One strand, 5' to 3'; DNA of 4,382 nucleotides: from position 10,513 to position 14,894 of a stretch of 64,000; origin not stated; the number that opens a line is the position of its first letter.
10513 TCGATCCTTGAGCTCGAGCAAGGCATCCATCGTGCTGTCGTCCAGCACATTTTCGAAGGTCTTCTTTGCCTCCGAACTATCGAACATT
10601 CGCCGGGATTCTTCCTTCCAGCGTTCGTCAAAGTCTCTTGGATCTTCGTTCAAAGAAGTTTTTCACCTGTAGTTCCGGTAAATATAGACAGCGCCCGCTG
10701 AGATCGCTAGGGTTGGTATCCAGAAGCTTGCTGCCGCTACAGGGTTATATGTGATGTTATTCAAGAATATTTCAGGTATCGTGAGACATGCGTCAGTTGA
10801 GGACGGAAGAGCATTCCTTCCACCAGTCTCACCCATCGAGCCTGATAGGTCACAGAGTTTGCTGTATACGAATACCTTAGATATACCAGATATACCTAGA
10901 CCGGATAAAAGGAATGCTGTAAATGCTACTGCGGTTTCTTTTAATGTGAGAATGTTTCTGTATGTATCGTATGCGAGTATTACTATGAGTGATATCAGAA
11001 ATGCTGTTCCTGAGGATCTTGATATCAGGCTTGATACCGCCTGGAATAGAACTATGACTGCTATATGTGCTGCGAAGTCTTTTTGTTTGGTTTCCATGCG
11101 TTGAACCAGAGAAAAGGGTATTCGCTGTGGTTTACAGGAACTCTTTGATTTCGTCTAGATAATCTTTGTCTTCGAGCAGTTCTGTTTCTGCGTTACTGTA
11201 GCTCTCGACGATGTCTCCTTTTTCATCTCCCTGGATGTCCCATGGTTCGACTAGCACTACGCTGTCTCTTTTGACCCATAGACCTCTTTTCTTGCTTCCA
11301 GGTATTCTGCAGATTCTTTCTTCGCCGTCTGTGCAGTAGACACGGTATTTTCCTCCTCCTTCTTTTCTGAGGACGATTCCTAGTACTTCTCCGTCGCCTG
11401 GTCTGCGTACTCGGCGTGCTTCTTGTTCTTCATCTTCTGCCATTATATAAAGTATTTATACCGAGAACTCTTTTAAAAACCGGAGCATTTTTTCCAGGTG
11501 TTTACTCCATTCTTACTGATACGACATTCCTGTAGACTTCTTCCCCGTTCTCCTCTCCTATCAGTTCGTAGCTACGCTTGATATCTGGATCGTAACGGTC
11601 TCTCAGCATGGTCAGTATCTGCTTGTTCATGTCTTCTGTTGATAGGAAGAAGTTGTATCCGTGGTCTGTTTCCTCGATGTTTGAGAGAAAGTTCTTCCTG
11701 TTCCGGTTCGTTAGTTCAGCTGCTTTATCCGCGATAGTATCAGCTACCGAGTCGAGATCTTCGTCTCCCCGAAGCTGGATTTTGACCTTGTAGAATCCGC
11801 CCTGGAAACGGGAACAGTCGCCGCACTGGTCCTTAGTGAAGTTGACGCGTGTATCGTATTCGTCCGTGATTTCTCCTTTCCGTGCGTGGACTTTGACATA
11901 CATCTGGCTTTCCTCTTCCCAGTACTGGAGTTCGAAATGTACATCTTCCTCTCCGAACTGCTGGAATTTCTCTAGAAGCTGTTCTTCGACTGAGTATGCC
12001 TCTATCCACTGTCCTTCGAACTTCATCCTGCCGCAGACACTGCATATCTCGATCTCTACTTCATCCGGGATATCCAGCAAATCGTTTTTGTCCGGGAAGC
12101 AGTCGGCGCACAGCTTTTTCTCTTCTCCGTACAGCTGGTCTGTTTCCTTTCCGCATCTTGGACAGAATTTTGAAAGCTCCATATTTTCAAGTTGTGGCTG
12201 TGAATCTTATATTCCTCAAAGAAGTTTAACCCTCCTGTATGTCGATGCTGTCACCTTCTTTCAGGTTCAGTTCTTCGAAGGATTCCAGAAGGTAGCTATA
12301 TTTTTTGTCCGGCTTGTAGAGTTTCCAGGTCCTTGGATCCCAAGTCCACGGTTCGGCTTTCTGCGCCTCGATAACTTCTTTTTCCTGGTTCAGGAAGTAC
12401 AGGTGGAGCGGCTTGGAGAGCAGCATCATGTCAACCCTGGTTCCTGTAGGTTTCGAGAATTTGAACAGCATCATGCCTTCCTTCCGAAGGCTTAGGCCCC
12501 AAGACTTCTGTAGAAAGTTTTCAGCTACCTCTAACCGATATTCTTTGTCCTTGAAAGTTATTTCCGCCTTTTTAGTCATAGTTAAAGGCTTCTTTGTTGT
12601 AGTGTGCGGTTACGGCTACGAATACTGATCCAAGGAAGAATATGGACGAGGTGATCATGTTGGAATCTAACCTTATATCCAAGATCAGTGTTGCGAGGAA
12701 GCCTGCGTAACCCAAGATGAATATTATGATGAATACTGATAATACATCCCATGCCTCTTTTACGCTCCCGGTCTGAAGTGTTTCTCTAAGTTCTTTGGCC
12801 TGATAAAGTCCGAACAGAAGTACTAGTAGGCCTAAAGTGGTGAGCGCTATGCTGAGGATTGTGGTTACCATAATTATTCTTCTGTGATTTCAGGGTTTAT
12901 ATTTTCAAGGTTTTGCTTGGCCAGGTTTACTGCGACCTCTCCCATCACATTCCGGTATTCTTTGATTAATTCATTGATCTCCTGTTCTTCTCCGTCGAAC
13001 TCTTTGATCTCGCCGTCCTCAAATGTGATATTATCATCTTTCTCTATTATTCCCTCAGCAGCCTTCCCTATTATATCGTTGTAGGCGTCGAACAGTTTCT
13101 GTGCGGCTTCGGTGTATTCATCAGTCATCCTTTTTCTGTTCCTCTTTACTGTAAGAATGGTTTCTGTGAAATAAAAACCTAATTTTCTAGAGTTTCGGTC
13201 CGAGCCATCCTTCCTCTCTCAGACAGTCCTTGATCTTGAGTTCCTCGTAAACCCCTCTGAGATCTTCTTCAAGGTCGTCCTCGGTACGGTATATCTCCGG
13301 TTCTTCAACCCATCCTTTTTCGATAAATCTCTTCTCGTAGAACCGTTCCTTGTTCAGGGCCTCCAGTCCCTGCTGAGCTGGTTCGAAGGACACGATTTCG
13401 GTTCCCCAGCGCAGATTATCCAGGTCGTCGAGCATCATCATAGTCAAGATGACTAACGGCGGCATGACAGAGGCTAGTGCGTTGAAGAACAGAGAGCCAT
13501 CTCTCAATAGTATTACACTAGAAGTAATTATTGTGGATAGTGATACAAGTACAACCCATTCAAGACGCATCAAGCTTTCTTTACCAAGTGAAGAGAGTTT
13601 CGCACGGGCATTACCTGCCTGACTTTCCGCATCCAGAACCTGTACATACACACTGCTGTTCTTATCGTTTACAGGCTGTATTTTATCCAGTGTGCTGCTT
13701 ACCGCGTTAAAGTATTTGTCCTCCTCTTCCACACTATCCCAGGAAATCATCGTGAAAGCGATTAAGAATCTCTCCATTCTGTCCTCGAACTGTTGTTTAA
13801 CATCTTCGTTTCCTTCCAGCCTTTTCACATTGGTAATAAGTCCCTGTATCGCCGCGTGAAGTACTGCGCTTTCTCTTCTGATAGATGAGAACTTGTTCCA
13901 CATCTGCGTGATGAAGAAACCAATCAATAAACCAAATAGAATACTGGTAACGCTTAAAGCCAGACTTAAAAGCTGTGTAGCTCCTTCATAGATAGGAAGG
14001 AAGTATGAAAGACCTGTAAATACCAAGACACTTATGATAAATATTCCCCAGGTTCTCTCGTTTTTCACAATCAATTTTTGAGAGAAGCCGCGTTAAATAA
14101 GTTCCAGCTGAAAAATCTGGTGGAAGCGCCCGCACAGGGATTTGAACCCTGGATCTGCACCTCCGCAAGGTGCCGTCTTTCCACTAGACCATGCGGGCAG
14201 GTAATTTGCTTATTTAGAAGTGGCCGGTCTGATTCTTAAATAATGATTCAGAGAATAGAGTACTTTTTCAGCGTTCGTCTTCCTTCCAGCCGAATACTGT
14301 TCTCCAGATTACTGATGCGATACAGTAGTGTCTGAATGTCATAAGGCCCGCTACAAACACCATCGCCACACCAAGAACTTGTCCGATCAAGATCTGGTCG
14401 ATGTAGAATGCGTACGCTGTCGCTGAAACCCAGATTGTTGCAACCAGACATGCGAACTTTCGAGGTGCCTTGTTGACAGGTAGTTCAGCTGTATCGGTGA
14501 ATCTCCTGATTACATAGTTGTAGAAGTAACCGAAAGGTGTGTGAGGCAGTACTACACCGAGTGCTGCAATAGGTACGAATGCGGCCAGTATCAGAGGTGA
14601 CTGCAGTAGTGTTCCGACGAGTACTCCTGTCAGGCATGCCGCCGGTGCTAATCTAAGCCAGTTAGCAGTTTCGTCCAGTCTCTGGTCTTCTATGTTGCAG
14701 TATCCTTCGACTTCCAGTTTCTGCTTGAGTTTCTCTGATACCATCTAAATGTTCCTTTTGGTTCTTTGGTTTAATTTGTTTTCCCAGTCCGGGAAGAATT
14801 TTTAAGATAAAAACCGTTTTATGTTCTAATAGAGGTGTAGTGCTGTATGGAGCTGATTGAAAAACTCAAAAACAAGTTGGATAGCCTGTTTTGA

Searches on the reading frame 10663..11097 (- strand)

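Call 29: search_protein_families(library=pfam, max_evalue=0.1, proteins=[window:10663-11097:-])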
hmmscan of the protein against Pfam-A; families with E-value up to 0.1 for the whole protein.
window:10663-11097:- (144 aa): 1 family
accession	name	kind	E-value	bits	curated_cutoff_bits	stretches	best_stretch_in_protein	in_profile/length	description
PF20973.2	VUPS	-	0.005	16.9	27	1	11-81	132-201/206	Vitamin uptake-like sensor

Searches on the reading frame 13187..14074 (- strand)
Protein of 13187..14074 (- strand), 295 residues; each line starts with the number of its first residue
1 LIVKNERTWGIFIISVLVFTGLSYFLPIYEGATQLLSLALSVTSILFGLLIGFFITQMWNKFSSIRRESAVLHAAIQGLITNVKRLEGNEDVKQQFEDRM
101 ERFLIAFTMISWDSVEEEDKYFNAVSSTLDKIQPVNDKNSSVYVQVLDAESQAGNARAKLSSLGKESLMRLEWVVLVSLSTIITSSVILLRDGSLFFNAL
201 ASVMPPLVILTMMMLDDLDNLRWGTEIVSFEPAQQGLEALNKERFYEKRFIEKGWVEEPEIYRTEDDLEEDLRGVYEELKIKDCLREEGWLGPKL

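Call 29: search_protein_families(library=pfam, max_evalue=0.1, proteins=[window:13187-14074:-])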
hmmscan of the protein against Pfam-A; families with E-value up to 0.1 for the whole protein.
window:13187-14074:- (295 aa): 2 families
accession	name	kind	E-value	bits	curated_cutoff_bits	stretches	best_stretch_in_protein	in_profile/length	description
PF14023.12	Bestrophin-like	-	1.1e-10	41.9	32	1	35-210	29-208/232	Bestrophin-like domain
PF25539.1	Bestrophin_2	-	0.0047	16.9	27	1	13-162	33-182/288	Bacterial/Fungal Bestrophin protein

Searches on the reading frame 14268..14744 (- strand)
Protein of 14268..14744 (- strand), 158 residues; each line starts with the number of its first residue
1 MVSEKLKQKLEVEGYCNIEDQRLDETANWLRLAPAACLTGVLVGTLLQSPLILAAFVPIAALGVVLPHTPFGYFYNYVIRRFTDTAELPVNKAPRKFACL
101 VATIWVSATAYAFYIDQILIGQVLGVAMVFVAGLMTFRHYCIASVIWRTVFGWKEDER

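Call 29: search_protein_families(library=pfam, max_evalue=0.1, proteins=[window:14268-14744:-])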
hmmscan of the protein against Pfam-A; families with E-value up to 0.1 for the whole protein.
window:14268-14744:- (158 aa): 1 family
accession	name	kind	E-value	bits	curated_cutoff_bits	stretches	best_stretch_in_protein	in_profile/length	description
PF14340.12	DUF4395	-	4.9e-12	46.7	24.5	1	29-148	5-126/130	Domain of unknown function (DUF4395)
